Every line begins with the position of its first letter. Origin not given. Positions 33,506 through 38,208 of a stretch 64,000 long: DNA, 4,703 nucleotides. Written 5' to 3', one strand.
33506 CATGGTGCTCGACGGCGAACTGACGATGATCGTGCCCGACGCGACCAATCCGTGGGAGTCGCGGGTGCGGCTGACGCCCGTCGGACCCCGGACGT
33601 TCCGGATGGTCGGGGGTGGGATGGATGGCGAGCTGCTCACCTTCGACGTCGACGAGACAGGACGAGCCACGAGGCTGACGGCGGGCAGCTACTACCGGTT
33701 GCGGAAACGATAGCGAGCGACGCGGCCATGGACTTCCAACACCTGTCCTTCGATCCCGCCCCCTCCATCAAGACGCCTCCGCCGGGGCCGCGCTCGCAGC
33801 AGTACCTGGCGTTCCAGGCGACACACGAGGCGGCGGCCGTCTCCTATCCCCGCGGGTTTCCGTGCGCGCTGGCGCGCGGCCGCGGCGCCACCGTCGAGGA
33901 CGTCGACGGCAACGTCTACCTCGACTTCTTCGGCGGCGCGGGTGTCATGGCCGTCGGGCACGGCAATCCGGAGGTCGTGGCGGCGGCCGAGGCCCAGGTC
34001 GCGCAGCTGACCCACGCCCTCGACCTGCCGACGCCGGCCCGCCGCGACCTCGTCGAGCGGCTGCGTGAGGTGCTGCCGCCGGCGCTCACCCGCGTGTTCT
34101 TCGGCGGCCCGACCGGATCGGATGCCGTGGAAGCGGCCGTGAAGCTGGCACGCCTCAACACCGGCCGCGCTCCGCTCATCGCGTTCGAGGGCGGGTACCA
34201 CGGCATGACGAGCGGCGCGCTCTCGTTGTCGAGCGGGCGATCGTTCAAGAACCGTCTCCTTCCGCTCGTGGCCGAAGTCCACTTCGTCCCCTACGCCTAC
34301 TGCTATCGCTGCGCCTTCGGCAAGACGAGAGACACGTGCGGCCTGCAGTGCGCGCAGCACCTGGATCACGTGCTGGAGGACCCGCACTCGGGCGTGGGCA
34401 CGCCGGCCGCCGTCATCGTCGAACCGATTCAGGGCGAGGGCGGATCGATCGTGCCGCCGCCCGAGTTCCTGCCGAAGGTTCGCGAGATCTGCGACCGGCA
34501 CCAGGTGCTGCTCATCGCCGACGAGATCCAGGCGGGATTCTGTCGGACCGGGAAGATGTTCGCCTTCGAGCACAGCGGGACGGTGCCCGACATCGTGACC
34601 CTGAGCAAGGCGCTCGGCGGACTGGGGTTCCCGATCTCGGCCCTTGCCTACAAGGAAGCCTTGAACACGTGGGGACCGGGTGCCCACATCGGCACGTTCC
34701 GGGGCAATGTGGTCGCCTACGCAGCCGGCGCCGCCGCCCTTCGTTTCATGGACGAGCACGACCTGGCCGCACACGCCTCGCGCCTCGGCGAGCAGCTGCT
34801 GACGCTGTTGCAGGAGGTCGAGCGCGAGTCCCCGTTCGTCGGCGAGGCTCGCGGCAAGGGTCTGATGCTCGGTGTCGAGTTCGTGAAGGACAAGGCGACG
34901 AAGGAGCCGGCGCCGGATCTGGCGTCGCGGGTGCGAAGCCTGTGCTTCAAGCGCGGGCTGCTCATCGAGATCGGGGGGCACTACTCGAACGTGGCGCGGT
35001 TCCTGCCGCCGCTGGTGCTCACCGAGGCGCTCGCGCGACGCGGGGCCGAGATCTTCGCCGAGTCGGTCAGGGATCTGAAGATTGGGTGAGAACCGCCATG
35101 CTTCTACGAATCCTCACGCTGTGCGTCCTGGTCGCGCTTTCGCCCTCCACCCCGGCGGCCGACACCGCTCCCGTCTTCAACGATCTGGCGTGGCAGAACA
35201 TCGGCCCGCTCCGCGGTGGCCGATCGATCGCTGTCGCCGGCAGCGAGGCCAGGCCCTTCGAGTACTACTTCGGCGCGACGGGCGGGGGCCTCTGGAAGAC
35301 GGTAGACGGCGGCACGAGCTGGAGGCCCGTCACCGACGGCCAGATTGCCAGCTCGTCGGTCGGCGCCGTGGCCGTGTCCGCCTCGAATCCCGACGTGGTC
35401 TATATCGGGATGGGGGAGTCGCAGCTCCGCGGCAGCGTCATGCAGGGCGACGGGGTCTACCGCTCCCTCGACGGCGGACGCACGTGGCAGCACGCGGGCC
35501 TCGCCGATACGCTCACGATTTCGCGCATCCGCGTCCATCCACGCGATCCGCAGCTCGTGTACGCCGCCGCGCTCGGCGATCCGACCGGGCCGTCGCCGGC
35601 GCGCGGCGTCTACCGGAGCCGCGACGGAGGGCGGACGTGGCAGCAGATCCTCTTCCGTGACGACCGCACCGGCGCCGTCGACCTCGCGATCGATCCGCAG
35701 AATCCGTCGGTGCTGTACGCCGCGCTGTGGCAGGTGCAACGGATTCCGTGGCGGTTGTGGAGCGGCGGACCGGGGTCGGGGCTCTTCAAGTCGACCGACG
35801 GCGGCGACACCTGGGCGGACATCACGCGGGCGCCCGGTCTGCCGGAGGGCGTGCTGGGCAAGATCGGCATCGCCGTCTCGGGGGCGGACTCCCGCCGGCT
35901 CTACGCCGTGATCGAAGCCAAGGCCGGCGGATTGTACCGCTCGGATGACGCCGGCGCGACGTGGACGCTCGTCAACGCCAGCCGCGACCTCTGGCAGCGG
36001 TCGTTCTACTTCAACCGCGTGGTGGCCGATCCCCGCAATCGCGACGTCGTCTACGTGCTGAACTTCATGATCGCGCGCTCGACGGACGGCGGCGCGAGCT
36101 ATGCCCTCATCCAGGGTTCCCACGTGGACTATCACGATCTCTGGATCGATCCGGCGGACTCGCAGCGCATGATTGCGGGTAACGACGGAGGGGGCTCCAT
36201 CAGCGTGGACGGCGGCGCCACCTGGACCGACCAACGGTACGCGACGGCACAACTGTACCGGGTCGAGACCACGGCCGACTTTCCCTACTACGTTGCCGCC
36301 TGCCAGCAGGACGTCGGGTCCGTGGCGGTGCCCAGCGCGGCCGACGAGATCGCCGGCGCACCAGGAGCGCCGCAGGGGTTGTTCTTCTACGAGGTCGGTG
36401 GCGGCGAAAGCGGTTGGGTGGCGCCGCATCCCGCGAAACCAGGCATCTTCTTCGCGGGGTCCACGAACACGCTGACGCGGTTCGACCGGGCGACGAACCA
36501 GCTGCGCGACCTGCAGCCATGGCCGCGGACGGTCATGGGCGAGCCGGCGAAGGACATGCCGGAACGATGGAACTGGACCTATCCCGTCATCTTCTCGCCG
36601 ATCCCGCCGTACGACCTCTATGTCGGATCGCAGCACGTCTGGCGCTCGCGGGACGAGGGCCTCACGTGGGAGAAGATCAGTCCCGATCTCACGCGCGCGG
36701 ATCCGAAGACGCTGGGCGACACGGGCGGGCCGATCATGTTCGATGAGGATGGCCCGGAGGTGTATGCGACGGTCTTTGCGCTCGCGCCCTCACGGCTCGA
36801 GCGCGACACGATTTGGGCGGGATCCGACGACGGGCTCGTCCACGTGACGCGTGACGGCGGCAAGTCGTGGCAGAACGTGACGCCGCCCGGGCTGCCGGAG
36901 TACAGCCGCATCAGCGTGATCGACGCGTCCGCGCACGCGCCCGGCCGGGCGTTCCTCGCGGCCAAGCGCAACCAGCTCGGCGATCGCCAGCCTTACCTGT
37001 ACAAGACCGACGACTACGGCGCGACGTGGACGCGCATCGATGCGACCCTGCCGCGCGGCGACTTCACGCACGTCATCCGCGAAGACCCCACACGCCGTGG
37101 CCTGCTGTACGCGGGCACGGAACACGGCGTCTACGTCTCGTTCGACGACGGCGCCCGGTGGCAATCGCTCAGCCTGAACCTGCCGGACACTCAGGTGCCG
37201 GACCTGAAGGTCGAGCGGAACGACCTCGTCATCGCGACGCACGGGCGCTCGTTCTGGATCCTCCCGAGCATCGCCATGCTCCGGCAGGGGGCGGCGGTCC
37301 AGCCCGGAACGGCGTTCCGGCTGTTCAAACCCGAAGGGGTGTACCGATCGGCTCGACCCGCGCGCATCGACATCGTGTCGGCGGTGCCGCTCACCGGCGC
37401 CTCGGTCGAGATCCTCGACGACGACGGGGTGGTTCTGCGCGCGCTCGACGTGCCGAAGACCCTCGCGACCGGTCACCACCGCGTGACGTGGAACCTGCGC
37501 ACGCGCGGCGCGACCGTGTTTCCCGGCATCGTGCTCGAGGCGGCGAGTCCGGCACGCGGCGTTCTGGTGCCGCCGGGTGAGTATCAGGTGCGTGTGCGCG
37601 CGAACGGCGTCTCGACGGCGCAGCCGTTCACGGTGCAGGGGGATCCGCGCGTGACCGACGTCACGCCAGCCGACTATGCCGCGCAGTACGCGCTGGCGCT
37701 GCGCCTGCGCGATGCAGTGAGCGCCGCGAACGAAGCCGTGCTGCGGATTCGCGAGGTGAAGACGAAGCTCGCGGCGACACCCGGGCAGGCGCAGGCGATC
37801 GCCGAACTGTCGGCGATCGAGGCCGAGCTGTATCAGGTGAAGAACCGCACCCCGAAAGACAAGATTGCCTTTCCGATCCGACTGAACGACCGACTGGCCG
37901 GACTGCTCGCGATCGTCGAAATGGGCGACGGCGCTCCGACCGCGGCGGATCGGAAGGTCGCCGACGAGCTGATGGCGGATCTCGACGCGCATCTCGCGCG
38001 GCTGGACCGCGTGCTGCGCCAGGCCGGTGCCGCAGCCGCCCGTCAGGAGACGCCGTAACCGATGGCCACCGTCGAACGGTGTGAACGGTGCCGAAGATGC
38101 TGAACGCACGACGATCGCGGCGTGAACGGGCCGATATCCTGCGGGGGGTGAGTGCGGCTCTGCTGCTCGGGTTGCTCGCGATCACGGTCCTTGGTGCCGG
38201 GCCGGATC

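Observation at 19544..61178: Recurrent AT-rich box (core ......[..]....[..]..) marks the 5' regions of the accessory operons: candidate shared promoter/operator of a regulon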

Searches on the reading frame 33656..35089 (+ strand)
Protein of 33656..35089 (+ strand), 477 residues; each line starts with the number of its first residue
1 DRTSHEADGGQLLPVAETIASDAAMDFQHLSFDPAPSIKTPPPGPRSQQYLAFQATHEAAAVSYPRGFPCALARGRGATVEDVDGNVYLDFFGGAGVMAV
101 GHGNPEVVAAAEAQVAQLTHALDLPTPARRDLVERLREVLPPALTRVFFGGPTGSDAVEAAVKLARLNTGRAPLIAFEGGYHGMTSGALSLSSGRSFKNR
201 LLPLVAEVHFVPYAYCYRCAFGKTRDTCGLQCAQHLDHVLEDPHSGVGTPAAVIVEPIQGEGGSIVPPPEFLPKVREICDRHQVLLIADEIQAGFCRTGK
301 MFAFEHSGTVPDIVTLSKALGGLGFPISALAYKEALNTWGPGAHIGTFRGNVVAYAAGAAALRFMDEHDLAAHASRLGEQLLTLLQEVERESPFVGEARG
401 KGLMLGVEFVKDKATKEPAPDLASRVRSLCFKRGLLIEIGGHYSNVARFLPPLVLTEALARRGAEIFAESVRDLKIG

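Call 8: search_protein_families(library=pfam, proteins=[window:33656-35089:+])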
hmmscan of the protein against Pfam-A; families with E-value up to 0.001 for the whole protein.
window:33656-35089:+ (477 aa): 2 families
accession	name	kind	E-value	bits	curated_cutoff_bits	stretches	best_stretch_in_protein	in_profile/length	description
PF00202.27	Aminotran_3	-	1e-97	327.8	30.5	1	68-469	9-401/403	Aminotransferase class-III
PF00155.27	Aminotran_1_2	-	0.00016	21.5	19.7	1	266-379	162-281/361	Aminotransferase class I and II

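Call 36: search_protein_families(library=ncbifam, proteins=[window:33656-35089:+], max_evalue=0.00001)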
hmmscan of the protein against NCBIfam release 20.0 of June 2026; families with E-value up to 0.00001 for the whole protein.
window:33656-35089:+ (477 aa): 69 families (the best 25 are shown)
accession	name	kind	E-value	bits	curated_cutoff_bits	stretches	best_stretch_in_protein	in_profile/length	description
NF005393.0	PRK06938.1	subfamily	1.6e-143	478.5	671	1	46-473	27-464/469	diaminobutyrate--2-oxoglutarate transaminase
NF005386.0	PRK06931.1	equivalog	5.8e-123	410.9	753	1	47-471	19-452/461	diaminobutyrate--2-oxoglutarate transaminase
TIGR00709.1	dat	subfamily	1.8e-122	409.1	401.6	1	48-473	1-435/442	diaminobutyrate--2-oxoglutarate transaminase family protein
NF004426.0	PRK05769.1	equivalog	3.2e-122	408.5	552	1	35-473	5-439/441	acetyl ornithine aminotransferase family protein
NF005993.0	PRK08117.1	subfamily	7.7e-109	364.2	574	1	71-473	28-429/433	aspartate aminotransferase family protein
NF006733.0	PRK09264.1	subfamily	4e-107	358.3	438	1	55-473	8-416/425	diaminobutyrate--2-oxoglutarate transaminase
NF006228.0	PRK08360.1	equivalog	3.1e-100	335.9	608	1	58-475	16-428/443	aspartate aminotransferase family protein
NF004714.0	PRK06058.1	subfamily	7.1e-100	334.7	639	1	37-473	13-446/447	4-aminobutyrate--2-oxoglutarate transaminase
TIGR02407.1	ectoine_ectB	equivalog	8.2e-100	334.3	552.2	1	56-472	5-411/412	diaminobutyrate--2-oxoglutarate transaminase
TIGR00700.1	GABAtrnsam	equivalog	1.2e-90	304.2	506.65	1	70-473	17-420/420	4-aminobutyrate--2-oxoglutarate transaminase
NF002874.0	PRK03244.1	equivalog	1.6e-87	293.9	457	1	69-469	26-390/399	acetylornithine transaminase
NF045634.1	LeuMetRace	equivalog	8e-87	291.7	800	1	68-475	23-428/432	leucine/methionine racemase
NF005692.0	PRK07495.1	equivalog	1.1e-86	291.1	724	1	73-475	27-423/425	4-aminobutyrate--2-oxoglutarate transaminase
NF005376.0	PRK06918.1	equivalog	1.5e-86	290.6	676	1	66-472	34-442/451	4-aminobutyrate--2-oxoglutarate transaminase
TIGR00707.1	argD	subfamily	3.2e-84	282.9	410.05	1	68-469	9-378/381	acetylornithine/succinylornithine family transaminase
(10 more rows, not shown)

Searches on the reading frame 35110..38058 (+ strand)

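Call 8: search_protein_families(library=pfam, proteins=[window:35110-38058:+])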
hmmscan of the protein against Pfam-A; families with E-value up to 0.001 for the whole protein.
window:35110-38058:+ (982 aa): 4 families
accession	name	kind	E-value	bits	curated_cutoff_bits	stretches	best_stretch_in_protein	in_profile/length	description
PF15902.12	Sortilin-Vps10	-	8.2e-27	94.5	33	3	116-240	3-114/446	Sortilin, neurotensin receptor 3,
PF02012.26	BNR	-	9.7e-15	52.6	27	0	168-178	1-11/12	BNR/Asp-box repeat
PF13088.12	BNR_2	-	4.1e-09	36.6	31.4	0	509-642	139-250/277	BNR repeat-like domain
PF14870.12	PSII_BNR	-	3e-05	23.8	27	0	216-286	75-138/303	Photosynthesis system II assembly factor YCF48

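Call 36: search_protein_families(library=ncbifam, proteins=[window:35110-38058:+], max_evalue=0.00001)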
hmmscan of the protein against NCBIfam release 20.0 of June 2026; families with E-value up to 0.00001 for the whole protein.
window:35110-38058:+ (982 aa): 2 families
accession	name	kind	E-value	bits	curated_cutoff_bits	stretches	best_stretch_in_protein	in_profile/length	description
NF045728.1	glycosyl_F510_1955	equivalog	1.1e-39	136.2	175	3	115-242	73-177/246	F510_1955 family glycosylhydrolase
NF047818.1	LIC11996_lipo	equivalog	1.8e-09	37.2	350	0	584-646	298-360/422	LIC11996 family lipoprotein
